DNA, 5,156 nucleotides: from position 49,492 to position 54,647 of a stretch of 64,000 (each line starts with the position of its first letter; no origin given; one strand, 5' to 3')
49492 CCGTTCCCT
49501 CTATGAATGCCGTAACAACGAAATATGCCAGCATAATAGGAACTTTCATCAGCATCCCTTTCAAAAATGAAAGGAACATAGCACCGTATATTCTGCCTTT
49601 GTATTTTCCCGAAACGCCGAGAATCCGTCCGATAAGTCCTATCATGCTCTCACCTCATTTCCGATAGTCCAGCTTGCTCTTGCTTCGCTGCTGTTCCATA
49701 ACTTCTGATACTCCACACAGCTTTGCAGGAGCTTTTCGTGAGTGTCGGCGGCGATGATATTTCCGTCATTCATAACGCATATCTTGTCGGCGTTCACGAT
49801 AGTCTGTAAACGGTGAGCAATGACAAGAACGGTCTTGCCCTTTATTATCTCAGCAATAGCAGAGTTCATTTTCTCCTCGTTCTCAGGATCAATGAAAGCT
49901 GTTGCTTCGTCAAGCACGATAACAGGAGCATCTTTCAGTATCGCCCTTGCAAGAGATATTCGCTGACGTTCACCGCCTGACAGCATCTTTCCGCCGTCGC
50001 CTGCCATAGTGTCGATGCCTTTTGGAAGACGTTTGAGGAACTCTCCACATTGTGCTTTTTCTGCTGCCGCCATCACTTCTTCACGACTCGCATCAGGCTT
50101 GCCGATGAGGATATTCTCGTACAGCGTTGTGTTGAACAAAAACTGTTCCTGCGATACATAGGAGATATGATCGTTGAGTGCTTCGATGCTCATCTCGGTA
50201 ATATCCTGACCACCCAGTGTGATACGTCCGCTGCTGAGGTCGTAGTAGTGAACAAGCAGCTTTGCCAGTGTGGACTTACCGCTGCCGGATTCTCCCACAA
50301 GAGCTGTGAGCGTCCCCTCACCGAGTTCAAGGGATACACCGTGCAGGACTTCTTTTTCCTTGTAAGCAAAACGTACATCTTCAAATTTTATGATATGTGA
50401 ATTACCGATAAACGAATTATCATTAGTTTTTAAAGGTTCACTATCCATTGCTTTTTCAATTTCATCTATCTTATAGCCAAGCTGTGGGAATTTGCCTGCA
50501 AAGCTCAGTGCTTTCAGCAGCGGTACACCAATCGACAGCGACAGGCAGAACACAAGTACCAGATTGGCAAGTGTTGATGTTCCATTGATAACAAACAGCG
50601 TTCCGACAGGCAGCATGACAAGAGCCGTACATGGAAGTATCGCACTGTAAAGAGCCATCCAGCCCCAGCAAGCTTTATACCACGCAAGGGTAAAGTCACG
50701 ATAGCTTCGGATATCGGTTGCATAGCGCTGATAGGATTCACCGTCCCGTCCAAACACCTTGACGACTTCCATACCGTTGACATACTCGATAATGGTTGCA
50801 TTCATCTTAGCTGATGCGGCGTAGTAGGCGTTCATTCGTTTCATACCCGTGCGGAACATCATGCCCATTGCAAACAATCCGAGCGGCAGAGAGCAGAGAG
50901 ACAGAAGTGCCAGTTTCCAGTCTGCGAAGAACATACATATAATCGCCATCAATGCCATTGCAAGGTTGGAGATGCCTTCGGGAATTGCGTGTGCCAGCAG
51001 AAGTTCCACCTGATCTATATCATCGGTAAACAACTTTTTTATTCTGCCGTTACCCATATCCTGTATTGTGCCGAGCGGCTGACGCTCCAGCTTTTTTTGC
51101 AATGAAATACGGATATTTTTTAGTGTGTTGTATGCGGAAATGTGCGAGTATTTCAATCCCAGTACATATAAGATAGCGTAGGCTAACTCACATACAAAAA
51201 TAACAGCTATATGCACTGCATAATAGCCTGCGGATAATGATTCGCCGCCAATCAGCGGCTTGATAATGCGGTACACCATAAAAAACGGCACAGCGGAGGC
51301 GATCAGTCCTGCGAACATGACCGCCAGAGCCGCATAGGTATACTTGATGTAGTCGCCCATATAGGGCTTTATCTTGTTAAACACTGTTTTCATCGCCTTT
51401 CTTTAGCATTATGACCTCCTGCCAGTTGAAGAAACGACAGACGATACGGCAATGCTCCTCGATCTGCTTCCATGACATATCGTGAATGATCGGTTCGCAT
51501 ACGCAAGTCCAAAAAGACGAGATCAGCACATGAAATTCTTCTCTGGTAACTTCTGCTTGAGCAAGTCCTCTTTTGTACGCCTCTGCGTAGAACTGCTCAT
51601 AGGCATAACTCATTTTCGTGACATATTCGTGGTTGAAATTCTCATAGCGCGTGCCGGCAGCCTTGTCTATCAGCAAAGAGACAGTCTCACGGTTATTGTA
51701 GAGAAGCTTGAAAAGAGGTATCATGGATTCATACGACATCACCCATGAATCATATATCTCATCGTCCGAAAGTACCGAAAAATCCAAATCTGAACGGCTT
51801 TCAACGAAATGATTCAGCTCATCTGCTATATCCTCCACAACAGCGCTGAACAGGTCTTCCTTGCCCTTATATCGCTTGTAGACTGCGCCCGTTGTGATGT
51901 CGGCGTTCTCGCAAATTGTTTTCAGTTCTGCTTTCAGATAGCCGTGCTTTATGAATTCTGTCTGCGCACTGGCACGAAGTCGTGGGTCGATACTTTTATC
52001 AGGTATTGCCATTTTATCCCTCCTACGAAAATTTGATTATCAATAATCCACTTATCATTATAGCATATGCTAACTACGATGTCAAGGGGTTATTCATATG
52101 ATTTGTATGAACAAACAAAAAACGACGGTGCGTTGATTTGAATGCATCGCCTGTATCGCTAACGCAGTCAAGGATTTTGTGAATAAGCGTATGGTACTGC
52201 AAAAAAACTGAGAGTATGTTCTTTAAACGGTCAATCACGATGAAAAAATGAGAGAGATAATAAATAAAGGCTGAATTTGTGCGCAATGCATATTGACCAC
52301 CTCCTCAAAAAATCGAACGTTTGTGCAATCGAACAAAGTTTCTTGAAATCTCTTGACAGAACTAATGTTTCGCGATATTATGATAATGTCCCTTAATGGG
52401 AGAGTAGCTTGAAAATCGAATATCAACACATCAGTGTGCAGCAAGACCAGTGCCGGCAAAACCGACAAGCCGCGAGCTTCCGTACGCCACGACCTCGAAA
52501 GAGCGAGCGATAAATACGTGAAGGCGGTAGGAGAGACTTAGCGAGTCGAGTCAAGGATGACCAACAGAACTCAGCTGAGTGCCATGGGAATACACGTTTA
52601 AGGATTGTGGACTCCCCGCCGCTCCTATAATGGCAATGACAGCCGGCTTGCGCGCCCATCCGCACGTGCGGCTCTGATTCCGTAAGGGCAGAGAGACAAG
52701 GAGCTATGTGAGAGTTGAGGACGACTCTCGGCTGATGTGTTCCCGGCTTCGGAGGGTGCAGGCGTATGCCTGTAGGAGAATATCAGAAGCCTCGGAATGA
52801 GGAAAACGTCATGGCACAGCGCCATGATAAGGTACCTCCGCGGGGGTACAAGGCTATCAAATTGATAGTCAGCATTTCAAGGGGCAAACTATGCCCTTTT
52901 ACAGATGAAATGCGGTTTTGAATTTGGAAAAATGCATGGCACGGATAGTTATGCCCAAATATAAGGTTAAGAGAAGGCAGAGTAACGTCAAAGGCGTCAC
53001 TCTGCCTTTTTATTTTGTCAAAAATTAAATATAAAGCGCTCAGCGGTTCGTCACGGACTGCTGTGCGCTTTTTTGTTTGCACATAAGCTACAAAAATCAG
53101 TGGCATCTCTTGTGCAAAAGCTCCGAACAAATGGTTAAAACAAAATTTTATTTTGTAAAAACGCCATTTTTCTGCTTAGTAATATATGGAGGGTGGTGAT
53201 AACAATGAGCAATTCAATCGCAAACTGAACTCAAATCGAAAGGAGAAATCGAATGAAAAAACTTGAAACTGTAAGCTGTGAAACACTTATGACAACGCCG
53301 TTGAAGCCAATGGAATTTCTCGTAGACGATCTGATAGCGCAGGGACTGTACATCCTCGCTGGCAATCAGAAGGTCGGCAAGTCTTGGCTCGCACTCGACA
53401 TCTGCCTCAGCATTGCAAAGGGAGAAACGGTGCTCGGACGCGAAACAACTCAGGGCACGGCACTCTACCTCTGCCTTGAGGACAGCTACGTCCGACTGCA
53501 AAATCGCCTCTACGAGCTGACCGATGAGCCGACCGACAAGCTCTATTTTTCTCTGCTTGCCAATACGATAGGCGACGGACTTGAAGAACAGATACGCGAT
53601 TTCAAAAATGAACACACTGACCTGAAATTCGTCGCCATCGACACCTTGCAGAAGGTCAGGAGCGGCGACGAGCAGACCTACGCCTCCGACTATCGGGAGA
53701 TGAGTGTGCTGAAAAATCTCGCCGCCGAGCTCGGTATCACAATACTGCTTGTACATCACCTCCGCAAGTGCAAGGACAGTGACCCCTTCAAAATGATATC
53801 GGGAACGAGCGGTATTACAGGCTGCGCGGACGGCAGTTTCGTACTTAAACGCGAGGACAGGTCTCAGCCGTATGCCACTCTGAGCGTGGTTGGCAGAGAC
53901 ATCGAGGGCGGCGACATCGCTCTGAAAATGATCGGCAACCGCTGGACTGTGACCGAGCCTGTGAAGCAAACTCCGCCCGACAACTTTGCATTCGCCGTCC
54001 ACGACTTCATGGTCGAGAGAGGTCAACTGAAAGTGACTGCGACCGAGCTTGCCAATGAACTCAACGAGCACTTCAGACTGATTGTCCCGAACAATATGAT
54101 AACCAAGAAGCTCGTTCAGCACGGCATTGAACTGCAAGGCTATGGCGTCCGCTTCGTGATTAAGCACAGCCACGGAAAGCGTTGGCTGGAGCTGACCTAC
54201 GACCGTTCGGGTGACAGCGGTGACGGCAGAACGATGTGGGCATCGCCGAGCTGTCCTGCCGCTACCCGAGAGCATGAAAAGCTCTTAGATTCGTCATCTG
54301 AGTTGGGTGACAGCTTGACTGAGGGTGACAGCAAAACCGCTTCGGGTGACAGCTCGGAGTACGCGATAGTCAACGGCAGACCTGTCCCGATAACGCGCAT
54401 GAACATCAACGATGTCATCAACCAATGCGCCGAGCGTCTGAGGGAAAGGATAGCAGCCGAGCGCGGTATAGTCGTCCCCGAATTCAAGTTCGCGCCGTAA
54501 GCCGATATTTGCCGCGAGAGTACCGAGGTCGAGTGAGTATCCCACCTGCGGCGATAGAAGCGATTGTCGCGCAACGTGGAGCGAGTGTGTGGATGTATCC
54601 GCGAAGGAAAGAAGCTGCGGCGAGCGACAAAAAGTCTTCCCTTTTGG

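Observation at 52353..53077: Orphan promoter-to-terminator noncoding unit (about 0.5 kb, G+C-rich) inside the island: candidate large structured RNA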

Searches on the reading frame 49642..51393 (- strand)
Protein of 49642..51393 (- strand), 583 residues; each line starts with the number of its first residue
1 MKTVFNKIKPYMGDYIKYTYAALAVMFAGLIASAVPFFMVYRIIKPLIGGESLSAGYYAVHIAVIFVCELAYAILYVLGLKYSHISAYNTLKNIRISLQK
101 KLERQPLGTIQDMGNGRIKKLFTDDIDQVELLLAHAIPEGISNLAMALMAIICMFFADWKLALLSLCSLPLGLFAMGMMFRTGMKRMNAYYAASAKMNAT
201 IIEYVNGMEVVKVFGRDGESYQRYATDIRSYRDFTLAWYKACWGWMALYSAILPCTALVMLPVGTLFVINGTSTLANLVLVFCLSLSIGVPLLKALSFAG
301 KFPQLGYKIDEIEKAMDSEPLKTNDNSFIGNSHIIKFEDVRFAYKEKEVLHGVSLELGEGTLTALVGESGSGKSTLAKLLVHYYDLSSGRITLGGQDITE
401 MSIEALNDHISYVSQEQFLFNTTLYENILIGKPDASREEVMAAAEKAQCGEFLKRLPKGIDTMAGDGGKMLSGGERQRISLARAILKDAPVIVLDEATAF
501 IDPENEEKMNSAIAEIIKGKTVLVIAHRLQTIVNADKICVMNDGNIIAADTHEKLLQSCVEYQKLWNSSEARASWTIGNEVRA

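Call 12: search_protein_families(library=pfam, proteins=[window:49642-51393:-])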
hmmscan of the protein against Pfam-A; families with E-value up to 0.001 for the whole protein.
window:49642-51393:- (583 aa): 4 families
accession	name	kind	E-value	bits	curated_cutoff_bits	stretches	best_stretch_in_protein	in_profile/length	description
PF00005.33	ABC_tran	-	5e-33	115.1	25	1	350-499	1-137/137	ABC transporter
PF00664.28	ABC_membrane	-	3.8e-27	96.1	28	1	21-286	4-268/274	ABC transporter transmembrane region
PF02463.25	SMC_N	-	6.6e-08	32.7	40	1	362-540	26-210/220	RecF/RecN/SMC N terminal domain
PF13401.12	AAA_22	-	7.6e-05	23.5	27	1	361-525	6-122/130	AAA domain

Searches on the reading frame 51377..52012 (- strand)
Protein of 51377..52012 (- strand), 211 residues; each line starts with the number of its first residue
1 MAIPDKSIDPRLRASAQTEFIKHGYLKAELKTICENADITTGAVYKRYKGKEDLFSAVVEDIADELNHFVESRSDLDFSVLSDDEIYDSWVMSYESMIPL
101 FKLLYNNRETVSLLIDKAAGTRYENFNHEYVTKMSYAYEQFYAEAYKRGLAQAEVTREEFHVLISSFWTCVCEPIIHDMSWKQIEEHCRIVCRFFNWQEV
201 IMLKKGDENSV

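Call 12: search_protein_families(library=pfam, proteins=[window:51377-52012:-])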
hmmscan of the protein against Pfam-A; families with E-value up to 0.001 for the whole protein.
window:51377-52012:- (211 aa): 1 family
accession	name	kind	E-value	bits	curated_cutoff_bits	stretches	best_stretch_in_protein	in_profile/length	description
PF00440.29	TetR_N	-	3.3e-08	33.6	24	1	15-58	4-47/47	Bacterial regulatory proteins, tetR family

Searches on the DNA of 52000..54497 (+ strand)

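Call 4: search_rna_families(source=window, start=52000, end=53300, threshold=evalue, max_evalue=10, show_alignments=3)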
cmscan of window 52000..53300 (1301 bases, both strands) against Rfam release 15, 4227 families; matches with E-value up to 10: 13.
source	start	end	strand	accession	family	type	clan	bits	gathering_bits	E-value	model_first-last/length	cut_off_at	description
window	52873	53083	+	RF03532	SQ2397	Cis-reg;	-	34.6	100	0.00057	1-243/243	no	Cis-regulator of HTH transcription factor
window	52976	53080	+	RF04312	trpB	Cis-reg;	-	30.4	59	0.067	1-107/107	no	trpB ncRNA motif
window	52997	53070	+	RF01416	NrrF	Gene; antisense;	-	30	60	0.0012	1-160/160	no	NrrF RNA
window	52935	53077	+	RF02845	Ref1C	Gene; sRNA;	-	23.7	90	0.92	1-131/131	no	Enterococcus sRNA 1C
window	52962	53073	+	RF02316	TtnuHACA9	Gene; snRNA; snoRNA; HACA-box;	-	19.9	100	2.6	1-135/135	no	Tetrahymena snoRNA TtnuHACA9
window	52903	53089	+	RF02742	Rev72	Gene; antisense;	-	17.3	289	0.02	179-396/426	no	Soft rot Enterobacteriaceae Rev 72 asRNA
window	52991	53073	+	RF02057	STnc40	Gene; sRNA;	-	17.3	45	7.2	1-70/70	no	Salmonella enterica sRNA STnc40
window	52827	52945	-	RF00443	SNORA27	Gene; snRNA; snoRNA; HACA-box;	CL00032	17.2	64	3.9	1-127/127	no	Small nucleolar RNA SNORA27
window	52974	53008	-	RF03588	mir-2319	Gene; miRNA;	-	15.4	89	9.6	16-56/71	no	mir-2319 microRNA precursor family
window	52972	53018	+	RF00489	ctRNA_p42d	Gene; antisense;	-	14.7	50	9.9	1-46/46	no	ctRNA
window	52711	52755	+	RF01149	sR10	Gene; snRNA; snoRNA; CD-box;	-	13.6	45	1.5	1-54/54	no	Small nucleolar RNA sR10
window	52597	52705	+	RF02145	MEG8_1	Gene; lncRNA;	-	13.1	70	3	1-97/97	no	Maternally expressed 8 exon 1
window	53033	53097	-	RF02503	Atu_C9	Gene; sRNA;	-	10.6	40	4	137-192/192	no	Rhizobiales sRNA Atu_C9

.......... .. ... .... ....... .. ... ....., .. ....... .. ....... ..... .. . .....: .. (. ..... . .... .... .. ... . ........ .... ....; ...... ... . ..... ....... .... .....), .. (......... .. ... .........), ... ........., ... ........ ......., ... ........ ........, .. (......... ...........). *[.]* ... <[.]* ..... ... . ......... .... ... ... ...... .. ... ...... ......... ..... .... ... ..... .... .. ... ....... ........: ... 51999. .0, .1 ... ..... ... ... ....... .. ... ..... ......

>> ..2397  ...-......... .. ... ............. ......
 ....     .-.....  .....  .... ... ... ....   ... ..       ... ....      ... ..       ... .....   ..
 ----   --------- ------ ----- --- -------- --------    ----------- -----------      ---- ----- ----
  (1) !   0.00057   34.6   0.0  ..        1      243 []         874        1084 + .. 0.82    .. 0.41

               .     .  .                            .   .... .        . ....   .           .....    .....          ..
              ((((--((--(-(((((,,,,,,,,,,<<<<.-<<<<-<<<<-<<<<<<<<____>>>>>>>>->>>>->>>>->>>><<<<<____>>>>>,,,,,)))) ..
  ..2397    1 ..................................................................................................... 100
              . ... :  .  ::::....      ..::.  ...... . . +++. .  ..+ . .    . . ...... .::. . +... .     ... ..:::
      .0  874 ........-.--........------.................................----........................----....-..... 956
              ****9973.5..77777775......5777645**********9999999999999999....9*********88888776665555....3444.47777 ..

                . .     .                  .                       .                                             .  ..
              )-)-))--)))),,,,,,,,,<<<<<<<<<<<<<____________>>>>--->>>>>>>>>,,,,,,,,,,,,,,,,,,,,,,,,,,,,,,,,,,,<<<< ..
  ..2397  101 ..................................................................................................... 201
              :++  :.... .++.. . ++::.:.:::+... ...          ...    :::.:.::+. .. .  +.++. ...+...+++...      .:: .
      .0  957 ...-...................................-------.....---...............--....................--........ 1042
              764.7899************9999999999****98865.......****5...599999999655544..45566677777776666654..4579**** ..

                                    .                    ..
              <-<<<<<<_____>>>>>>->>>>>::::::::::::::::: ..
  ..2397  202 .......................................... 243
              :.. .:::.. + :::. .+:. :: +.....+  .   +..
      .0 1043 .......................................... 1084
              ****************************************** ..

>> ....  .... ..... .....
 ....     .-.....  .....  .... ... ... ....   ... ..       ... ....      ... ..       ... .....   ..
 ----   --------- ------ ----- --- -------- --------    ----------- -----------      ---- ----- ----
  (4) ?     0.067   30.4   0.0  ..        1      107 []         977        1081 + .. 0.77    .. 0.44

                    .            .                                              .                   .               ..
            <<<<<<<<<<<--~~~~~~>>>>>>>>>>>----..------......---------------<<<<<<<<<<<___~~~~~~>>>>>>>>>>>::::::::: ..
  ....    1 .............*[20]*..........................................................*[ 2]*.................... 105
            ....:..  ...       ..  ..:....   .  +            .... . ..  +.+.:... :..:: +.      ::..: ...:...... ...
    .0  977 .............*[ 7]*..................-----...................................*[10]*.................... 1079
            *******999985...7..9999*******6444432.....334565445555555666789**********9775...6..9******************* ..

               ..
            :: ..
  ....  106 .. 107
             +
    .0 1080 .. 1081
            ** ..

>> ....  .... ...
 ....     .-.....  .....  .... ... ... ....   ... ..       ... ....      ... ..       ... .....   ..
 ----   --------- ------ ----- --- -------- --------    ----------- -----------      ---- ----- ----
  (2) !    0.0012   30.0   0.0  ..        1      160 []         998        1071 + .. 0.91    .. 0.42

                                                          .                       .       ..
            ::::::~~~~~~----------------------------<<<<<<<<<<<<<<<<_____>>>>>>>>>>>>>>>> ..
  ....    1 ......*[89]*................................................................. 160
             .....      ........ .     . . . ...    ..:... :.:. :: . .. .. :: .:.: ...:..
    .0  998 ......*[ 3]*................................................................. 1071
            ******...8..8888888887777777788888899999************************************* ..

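Call 10: search_dna_similar(query=window:52300-53100:+, collection=plasmids, mode=distant)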
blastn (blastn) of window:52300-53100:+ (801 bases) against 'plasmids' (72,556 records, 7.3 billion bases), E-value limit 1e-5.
No match.

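Call 11: search_dna_similar(query=window:52300-53100:+, collection=phages, mode=distant)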
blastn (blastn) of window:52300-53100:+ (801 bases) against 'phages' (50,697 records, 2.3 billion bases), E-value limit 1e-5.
No match.

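Call 46: search_rna_families(sources=[L006, L037, L038, L017, L030, L016, L031, L014, L024, L007, L035, L028, L034, L002, L001], threshold=gathering)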
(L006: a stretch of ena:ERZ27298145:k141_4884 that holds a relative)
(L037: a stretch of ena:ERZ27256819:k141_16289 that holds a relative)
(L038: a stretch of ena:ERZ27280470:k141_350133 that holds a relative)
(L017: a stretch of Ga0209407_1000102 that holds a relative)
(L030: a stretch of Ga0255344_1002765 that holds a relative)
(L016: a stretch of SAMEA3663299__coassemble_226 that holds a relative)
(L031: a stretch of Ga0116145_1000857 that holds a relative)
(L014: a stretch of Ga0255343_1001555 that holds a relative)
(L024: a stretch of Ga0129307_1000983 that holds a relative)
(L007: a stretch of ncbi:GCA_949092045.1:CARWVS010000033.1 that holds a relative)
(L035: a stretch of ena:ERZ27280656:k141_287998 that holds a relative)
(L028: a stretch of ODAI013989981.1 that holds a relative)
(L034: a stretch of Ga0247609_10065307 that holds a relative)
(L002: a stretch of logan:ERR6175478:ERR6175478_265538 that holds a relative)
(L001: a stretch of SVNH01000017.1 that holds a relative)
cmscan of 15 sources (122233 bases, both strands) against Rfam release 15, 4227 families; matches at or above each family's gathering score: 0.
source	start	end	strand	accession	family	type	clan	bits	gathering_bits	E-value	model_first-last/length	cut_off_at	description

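Call 47: search_rna_families(source=L006, start=3100, end=4000, threshold=evalue, max_evalue=1)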
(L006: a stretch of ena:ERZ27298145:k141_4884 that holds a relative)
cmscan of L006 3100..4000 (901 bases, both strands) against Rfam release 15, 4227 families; matches with E-value up to 1: 0.
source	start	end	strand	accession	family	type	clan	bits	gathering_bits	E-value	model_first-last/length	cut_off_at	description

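Call 88: search_rna_families(source=L055, start=1150, end=1870, threshold=evalue, max_evalue=1)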
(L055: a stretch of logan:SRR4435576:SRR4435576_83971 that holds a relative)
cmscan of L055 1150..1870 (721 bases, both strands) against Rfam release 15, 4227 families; matches with E-value up to 1: 2.
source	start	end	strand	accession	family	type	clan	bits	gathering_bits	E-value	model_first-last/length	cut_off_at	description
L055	1156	1226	+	RF03495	mir-968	Gene; miRNA;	-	20.6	88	0.46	1-79/79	no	mir-968 microRNA precursor family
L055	1171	1213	+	RF03474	mir-4766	Gene; miRNA;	-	20.4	72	0.32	1-56/56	no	mir-4766 microRNA precursor family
